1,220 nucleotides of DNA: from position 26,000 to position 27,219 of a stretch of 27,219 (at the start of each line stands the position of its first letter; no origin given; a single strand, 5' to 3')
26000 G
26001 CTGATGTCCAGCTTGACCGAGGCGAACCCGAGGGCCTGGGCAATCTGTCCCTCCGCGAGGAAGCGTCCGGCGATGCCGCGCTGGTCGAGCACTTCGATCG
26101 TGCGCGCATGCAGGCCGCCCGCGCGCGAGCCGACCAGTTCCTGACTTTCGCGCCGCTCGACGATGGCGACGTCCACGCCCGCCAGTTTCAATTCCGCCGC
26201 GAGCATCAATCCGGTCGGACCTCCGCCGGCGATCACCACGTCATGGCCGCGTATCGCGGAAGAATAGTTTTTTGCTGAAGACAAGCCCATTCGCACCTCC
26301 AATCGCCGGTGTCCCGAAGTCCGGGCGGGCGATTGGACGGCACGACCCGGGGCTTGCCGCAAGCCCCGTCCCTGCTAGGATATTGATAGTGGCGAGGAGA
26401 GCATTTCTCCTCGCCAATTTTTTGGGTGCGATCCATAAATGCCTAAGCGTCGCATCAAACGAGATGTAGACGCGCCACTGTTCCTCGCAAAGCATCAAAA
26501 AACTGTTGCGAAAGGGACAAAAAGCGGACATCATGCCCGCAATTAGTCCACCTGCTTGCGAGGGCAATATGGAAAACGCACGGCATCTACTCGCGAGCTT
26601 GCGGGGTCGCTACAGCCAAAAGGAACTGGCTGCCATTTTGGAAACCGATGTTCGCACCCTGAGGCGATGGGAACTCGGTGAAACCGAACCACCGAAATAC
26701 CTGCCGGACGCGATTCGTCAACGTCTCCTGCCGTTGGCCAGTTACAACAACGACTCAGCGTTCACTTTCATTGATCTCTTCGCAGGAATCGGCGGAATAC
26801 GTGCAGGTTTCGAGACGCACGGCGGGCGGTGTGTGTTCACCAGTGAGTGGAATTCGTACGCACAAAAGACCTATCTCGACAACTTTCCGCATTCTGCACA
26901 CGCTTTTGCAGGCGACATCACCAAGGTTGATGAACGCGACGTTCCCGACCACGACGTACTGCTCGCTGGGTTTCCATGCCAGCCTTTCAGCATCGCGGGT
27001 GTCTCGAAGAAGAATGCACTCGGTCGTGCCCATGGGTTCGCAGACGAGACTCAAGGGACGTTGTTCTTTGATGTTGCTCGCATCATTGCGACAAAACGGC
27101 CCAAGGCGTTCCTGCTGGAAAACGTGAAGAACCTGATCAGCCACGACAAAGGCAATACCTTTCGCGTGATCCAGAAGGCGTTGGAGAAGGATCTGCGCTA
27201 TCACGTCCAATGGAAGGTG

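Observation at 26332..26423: The palindrome doubles as two opposed -35 boxes, and one drives a tiny terminated RNA: a possible RNA-polymerase-based antibiotic sensor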

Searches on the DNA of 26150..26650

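Call 59: search_rna_families(source=window, start=26150, end=26650, threshold=evalue, max_evalue=1)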
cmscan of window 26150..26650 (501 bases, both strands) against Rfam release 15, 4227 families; matches with E-value up to 1: 0.
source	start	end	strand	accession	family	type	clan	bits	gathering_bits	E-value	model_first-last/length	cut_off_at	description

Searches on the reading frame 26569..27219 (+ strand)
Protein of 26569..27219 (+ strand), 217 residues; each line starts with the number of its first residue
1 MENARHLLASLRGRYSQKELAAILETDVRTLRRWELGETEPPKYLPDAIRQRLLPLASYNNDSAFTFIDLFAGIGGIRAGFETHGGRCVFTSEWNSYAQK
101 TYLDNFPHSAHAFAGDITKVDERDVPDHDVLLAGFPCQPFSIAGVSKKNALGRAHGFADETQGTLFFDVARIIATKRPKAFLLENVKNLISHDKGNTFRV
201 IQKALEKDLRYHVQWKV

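Call 11: search_protein_families(library=pfam, proteins=[window:26569-27219:+])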
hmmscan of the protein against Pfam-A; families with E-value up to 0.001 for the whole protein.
window:26569-27219:+ (217 aa): 2 families
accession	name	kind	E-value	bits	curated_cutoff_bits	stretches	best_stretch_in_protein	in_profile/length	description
PF00145.23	DNA_methylase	-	4.8e-52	177.8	22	1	65-217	1-141/324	C-5 cytosine-specific DNA methylase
PF01381.28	HTH_3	-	0.00037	20.9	23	1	15-41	10-36/55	Helix-turn-helix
